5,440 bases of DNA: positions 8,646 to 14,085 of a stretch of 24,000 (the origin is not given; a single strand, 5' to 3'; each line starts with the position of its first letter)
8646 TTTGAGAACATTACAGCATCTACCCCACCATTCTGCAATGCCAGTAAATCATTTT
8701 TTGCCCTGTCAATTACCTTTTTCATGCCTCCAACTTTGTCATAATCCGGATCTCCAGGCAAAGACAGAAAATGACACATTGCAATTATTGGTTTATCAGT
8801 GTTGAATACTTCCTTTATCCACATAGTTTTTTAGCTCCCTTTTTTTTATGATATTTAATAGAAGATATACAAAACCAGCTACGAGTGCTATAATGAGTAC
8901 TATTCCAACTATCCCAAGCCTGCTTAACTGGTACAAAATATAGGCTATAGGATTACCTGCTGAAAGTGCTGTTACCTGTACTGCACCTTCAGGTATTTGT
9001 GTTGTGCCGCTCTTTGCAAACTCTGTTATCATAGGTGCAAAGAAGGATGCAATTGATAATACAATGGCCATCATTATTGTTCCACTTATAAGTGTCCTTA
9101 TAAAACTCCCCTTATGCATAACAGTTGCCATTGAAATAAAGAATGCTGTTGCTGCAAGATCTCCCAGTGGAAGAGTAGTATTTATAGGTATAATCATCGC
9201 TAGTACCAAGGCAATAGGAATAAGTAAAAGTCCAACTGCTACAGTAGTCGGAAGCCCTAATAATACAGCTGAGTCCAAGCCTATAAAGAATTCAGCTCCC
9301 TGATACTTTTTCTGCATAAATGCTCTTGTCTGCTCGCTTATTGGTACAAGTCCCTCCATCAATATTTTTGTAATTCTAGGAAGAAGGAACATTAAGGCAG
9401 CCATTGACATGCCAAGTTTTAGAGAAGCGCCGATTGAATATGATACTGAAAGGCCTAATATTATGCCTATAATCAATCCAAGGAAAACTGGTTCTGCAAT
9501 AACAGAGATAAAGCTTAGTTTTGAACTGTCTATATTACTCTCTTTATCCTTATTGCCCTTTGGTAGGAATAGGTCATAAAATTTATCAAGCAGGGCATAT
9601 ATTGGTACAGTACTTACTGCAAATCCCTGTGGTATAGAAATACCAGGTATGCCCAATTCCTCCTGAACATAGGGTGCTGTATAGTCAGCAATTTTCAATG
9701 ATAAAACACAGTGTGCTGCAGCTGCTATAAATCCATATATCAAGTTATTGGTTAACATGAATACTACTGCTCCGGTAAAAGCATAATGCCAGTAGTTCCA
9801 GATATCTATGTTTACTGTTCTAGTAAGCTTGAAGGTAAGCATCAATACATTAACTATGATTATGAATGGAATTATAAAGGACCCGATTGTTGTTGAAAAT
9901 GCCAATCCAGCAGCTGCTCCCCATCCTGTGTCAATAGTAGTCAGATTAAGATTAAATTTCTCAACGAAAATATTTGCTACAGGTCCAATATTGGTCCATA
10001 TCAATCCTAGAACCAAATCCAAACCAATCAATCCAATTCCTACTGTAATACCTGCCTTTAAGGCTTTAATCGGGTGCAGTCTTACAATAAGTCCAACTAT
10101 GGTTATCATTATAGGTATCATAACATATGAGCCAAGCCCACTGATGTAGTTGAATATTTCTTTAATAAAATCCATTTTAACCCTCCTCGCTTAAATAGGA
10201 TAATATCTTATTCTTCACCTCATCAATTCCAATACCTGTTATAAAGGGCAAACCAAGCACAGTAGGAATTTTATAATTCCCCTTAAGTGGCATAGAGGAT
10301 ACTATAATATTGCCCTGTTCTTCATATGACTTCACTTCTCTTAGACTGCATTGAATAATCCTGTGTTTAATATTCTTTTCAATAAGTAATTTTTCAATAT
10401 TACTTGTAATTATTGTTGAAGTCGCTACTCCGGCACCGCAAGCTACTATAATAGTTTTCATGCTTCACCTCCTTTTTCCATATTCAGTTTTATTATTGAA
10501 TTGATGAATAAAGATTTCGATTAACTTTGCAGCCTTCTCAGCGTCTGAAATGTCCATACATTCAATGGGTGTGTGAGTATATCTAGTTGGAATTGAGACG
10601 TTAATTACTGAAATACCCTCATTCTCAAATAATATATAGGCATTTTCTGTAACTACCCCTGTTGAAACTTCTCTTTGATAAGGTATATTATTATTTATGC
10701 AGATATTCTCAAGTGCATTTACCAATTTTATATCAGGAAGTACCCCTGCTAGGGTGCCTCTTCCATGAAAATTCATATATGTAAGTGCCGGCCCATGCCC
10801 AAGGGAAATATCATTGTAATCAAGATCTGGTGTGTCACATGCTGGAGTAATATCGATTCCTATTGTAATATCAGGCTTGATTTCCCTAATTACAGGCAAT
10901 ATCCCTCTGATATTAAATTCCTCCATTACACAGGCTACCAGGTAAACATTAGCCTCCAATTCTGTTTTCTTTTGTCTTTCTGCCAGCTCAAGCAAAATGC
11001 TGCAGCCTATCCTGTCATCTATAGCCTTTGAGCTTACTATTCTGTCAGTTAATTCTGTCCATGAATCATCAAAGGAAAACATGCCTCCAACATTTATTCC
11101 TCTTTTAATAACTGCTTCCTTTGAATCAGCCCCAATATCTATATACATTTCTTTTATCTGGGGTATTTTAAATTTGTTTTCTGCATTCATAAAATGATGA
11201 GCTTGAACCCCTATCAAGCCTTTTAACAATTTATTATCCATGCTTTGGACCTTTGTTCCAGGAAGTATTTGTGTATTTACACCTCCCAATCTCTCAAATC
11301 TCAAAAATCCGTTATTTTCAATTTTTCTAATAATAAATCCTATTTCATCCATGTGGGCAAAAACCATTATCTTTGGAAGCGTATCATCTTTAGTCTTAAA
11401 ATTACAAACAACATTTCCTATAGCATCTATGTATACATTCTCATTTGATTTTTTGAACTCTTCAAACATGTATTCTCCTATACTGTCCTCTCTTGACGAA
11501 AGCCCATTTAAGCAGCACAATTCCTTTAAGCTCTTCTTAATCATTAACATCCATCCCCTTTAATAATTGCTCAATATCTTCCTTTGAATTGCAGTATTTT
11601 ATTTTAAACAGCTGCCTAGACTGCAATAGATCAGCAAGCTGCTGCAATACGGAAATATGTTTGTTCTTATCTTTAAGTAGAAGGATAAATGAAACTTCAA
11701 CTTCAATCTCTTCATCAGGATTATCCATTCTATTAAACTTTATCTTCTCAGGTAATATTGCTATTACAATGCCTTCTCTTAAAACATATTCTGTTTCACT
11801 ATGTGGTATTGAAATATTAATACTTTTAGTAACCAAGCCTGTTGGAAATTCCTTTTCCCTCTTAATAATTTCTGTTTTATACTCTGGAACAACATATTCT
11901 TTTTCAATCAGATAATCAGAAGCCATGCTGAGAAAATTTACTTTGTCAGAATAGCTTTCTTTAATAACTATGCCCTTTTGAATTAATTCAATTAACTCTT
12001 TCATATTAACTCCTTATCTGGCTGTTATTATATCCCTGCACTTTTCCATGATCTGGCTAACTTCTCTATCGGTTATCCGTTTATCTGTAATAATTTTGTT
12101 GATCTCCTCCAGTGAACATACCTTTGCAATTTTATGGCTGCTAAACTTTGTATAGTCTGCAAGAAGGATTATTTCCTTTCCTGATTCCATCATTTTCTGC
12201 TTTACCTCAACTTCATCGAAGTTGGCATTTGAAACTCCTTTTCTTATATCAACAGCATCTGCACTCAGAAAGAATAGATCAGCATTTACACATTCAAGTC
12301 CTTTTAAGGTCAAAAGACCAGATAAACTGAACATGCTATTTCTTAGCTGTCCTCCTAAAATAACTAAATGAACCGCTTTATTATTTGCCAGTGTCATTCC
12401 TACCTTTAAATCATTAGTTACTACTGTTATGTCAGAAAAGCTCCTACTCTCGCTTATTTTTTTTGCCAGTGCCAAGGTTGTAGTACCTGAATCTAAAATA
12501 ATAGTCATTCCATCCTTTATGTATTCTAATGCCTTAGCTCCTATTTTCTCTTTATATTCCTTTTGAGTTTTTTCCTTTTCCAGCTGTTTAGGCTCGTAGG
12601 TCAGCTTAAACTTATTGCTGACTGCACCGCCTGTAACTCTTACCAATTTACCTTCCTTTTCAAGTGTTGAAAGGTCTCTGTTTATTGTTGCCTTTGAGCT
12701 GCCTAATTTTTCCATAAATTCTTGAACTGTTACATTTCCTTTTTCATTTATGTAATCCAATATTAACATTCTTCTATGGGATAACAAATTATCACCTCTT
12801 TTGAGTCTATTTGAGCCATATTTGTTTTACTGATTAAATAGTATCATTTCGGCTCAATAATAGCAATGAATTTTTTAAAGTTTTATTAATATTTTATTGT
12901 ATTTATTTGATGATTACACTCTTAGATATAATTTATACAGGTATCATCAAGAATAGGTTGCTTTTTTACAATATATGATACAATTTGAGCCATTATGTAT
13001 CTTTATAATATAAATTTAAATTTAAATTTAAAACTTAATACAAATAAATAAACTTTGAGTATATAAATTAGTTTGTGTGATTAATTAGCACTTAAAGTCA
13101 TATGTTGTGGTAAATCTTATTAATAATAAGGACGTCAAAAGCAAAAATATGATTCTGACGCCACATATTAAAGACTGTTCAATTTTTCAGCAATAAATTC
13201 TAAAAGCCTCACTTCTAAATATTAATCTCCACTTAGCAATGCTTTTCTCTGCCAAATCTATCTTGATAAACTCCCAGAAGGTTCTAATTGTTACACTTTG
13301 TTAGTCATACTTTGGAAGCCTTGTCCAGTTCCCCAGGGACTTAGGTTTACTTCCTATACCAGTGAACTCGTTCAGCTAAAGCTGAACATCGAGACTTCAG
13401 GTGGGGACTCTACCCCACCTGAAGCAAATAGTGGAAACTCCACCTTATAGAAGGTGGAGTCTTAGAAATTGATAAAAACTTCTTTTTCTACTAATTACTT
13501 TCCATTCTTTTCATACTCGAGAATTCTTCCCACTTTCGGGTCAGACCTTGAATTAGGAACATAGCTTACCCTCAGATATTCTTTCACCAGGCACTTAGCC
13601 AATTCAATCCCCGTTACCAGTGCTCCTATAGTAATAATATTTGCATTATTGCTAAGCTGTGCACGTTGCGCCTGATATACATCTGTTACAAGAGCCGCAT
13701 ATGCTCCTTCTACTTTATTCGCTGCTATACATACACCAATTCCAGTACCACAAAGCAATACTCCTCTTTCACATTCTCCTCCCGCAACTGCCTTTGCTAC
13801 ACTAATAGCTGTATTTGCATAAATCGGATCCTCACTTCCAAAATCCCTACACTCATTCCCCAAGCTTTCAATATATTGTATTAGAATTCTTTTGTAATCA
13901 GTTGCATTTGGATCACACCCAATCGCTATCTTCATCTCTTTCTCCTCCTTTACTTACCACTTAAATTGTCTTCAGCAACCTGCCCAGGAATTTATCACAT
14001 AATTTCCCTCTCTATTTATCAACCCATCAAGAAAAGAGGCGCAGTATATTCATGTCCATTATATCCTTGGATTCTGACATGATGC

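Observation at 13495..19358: Seven-gene operon (class II aldolase, bicupin, HAD phosphatase, ketose-3-epimerase-like, DhaK, DhaL, RpiB): candidate undescribed ketose/tetrulose pathway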

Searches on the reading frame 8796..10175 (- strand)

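Call 86: search_protein_families(library=ncbifam, proteins=[window:8796-10175:-], max_evalue=1e-8)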
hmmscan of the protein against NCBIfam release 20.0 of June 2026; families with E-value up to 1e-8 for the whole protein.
window:8796-10175:- (459 aa): 1 family
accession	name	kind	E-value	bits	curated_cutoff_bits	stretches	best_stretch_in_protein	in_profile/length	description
TIGR00827.1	EIIC-GAT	subfamily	3.4e-130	434.6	542.2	1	13-417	3-405/407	galactitol-specific PTS transporter subunit IIC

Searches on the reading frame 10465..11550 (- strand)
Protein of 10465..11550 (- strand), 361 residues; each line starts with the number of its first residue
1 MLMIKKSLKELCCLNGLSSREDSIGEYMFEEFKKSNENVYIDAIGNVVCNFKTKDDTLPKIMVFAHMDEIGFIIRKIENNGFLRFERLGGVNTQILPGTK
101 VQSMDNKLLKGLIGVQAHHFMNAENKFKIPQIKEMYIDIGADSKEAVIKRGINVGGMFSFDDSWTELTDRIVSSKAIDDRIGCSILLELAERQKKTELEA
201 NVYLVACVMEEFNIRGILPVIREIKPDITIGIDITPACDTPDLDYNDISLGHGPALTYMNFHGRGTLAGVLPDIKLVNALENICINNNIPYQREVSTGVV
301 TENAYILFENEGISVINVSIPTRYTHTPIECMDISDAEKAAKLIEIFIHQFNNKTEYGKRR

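Call 86: search_protein_families(library=ncbifam, proteins=[window:10465-11550:-], max_evalue=1e-8)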
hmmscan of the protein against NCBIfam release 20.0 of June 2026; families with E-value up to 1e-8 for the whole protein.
window:10465-11550:- (361 aa): 5 families
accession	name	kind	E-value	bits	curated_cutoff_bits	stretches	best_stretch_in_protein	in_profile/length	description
NF007421.0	PRK09961.1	equivalog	1.9e-61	207.8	412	1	7-355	5-337/345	aminopeptidase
NF007367.0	PRK09864.1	equivalog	4.5e-48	163.8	569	1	7-348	5-338/356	aminopeptidase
NF040822.1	lys_aminopep_Arch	equivalog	5.8e-46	157.1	700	1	24-350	24-337/345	lysyl aminopeptidase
TIGR03107.1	glu_aminopep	equivalog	1.1e-39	136.4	469.7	1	8-354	4-344/350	glutamyl aminopeptidase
TIGR03106.1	trio_M42_hydro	equivalog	1.2e-13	50.7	397.75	1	5-238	6-243/343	osmoprotectant NAGGN system M42 family peptidase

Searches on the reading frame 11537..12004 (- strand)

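Call 86: search_protein_families(library=ncbifam, proteins=[window:11537-12004:-], max_evalue=1e-8)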
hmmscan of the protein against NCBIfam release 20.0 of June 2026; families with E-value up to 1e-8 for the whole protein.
window:11537-12004:- (155 aa): 3 families
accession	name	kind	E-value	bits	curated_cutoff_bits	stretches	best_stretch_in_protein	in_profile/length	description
NF007236.0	PRK09665.1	equivalog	2.1e-14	53.5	139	1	17-136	11-129/150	PTS galactitol transporter subunit IIA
TIGR00848.1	fruA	subfamily_domain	1.9e-13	50.4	103.5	1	10-131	5-124/129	fructose PTS transporter subunit IIA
NF011663.0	PRK15083.1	subfamily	2e-11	42.7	589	1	3-150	493-636/639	PTS mannitol transporter subunit IICBA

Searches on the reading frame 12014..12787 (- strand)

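Call 86: search_protein_families(library=ncbifam, proteins=[window:12014-12787:-], max_evalue=1e-8)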
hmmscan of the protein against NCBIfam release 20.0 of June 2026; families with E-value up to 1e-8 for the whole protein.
window:12014-12787:- (257 aa): 10 families
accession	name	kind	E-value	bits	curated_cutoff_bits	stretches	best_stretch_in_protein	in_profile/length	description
NF040755.1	AgaR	equivalog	1.8e-56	191.1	260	1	3-254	5-254/256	transcriptional repressor AgaR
NF041397.1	TranRegGlpR_Halo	equivalog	5e-50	170.5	300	1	4-246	5-242/253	HTH-type transcriptional regulator GlpR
NF007316.0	PRK09802.1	equivalog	1.7e-46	158.6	351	1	3-245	16-256/269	DeoR family transcriptional regulator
NF007753.1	PRK10434.1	equivalog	2.7e-46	158.2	350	1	3-254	4-251/253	glucitol operon DNA-binding transcriptional repressor SrlR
NF040890.1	trans_reg_YgbI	equivalog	2.1e-41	142.1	400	1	4-248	5-244/253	DNA-binding transcriptional repressor YgbI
NF007720.0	PRK10411.1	equivalog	8.1e-30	103.9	259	1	2-238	2-235/243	L-fucose operon activator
NF008154.0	PRK10906.1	equivalog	1.9e-28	99.4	331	1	5-248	6-243/252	DeoR/GlpR family transcriptional regulator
NF010034.0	PRK13509.1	equivalog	1.5e-26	93.3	244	1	4-254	5-249/251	HTH-type transcriptional regulator UlaR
NF007961.0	PRK10681.1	equivalog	1.9e-25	89.7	244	1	19-244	22-241/252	DNA-binding transcriptional repressor DeoR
NF040887.2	trans_reg_YciT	exception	5.1e-23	81.9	450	1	4-249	3-239/246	DNA-binding transcriptional regulator YciT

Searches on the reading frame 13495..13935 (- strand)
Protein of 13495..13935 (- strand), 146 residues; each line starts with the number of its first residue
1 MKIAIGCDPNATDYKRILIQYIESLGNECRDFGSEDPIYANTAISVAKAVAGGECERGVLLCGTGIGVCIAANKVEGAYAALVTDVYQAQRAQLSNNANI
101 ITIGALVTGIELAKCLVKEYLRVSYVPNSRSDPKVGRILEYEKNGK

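Call 4: search_protein_families(library=pfam, proteins=[window:13495-13935:-])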
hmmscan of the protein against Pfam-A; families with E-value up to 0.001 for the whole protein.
window:13495-13935:- (146 aa): 1 family
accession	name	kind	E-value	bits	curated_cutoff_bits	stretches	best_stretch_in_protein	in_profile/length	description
PF02502.23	LacAB_rpiB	-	5.2e-40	137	24.7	1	3-137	1-137/138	Ribose/Galactose Isomerase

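Call 5: search_protein_families(library=ncbifam, proteins=[window:13495-13935:-])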
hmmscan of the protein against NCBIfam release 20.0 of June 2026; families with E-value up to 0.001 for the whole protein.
window:13495-13935:- (146 aa): 11 families
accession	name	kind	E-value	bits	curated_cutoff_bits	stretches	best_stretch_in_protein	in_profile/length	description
NF004051.0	PRK05571.1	subfamily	2.4e-41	141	135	1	1-143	2-147/149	ribose-5-phosphate isomerase B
NF051858.1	EryPhIsonDerIRhiz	equivalog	1.6e-38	132.2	240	1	1-140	1-145/150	D-erythrulose-4-phosphate isomerase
TIGR02133.1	RPI_actino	equivalog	6.5e-34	116.9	168.2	1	1-143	1-147/148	ribose-5-phosphate isomerase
TIGR00689.1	rpiB_lacA_lacB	subfamily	4.1e-30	104.6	88.3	1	3-143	1-144/145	RpiB/LacA/LacB family sugar-phosphate isomerase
NF006381.0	PRK08622.1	equivalog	9.1e-30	103.7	234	1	1-142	1-145/171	galactose-6-phosphate isomerase subunit LacB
TIGR01120.1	rpiB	equivalog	1.5e-28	99.6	138.65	1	2-126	1-128/143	ribose 5-phosphate isomerase B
TIGR01119.1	lacB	equivalog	1.5e-23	83.3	312.55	1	1-138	1-141/171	galactose-6-phosphate isomerase subunit LacB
NF009258.0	PRK12615.1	equivalog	1.3e-20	74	325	1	1-134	1-137/171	galactose-6-phosphate isomerase subunit LacB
NF006380.0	PRK08621.1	equivalog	1.9e-19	70.5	164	1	1-125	1-126/142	galactose-6-phosphate isomerase subunit LacA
NF009257.0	PRK12613.1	equivalog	2.5e-16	60.1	243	1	1-125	1-125/141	galactose-6-phosphate isomerase subunit LacA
TIGR01118.1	lacA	equivalog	4.4e-14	52.8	181.1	1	1-125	1-126/141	galactose-6-phosphate isomerase subunit LacA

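Call 72: search_solved_structures(query=window:13495-13935:-, max_evalue=1e-10, show_alignments=5)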
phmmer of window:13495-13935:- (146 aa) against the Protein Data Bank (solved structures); distinct sequences matched with E-value up to 1e-10: 20.
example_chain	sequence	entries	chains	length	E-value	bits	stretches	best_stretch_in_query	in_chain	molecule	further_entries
3he8_A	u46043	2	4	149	2.2e-28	102.2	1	1-144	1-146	Ribose-5-phosphate isomerase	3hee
3ph3_A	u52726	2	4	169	3.5e-28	101.6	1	1-144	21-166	Ribose-5-phosphate isomerase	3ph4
5ifz_A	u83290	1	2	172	3.6e-28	101.5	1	1-141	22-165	Ribose 5-phosphate isomerase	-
2vvr_A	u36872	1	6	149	8.3e-24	87.4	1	2-136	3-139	RIBOSE-5-PHOSPHATE ISOMERASE B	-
1nn4_A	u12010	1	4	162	2.1e-23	86.1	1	2-136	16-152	Ribose 5-phosphate isomerase B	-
3qd5_A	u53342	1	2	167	4e-23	85.2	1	2-143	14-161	putative ribose-5-phosphate isomerase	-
3sdw_A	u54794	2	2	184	5.6e-23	84.7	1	2-143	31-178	ribose 5-phosphate isomerase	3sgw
6fxs_A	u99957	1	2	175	1.3e-19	73.8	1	2-144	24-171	Ribose 5-phosphate isomerase, putative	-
3k7o_A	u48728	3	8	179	1.5e-19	73.6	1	2-138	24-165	Ribose 5-phosphate isomerase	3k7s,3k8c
6fxl_A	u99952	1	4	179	2.5e-19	72.9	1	2-138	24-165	Ribose 5-phosphate isomerase, putative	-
3m1p_A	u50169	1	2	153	1.8e-18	70.1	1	2-137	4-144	Ribose 5-phosphate isomerase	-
3s5p_A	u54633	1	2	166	2.2e-18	69.8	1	1-136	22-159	Ribose 5-phosphate isomerase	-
3k7p_A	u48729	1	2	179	2.7e-18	69.5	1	2-138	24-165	Ribose 5-phosphate isomerase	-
6fxw_A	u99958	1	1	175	5.1e-18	68.6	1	2-142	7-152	Putative ribose 5-phosphate isomerase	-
4lfk_B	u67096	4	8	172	2e-17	66.7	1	2-131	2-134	Galactose-6-phosphate isomerase subunit B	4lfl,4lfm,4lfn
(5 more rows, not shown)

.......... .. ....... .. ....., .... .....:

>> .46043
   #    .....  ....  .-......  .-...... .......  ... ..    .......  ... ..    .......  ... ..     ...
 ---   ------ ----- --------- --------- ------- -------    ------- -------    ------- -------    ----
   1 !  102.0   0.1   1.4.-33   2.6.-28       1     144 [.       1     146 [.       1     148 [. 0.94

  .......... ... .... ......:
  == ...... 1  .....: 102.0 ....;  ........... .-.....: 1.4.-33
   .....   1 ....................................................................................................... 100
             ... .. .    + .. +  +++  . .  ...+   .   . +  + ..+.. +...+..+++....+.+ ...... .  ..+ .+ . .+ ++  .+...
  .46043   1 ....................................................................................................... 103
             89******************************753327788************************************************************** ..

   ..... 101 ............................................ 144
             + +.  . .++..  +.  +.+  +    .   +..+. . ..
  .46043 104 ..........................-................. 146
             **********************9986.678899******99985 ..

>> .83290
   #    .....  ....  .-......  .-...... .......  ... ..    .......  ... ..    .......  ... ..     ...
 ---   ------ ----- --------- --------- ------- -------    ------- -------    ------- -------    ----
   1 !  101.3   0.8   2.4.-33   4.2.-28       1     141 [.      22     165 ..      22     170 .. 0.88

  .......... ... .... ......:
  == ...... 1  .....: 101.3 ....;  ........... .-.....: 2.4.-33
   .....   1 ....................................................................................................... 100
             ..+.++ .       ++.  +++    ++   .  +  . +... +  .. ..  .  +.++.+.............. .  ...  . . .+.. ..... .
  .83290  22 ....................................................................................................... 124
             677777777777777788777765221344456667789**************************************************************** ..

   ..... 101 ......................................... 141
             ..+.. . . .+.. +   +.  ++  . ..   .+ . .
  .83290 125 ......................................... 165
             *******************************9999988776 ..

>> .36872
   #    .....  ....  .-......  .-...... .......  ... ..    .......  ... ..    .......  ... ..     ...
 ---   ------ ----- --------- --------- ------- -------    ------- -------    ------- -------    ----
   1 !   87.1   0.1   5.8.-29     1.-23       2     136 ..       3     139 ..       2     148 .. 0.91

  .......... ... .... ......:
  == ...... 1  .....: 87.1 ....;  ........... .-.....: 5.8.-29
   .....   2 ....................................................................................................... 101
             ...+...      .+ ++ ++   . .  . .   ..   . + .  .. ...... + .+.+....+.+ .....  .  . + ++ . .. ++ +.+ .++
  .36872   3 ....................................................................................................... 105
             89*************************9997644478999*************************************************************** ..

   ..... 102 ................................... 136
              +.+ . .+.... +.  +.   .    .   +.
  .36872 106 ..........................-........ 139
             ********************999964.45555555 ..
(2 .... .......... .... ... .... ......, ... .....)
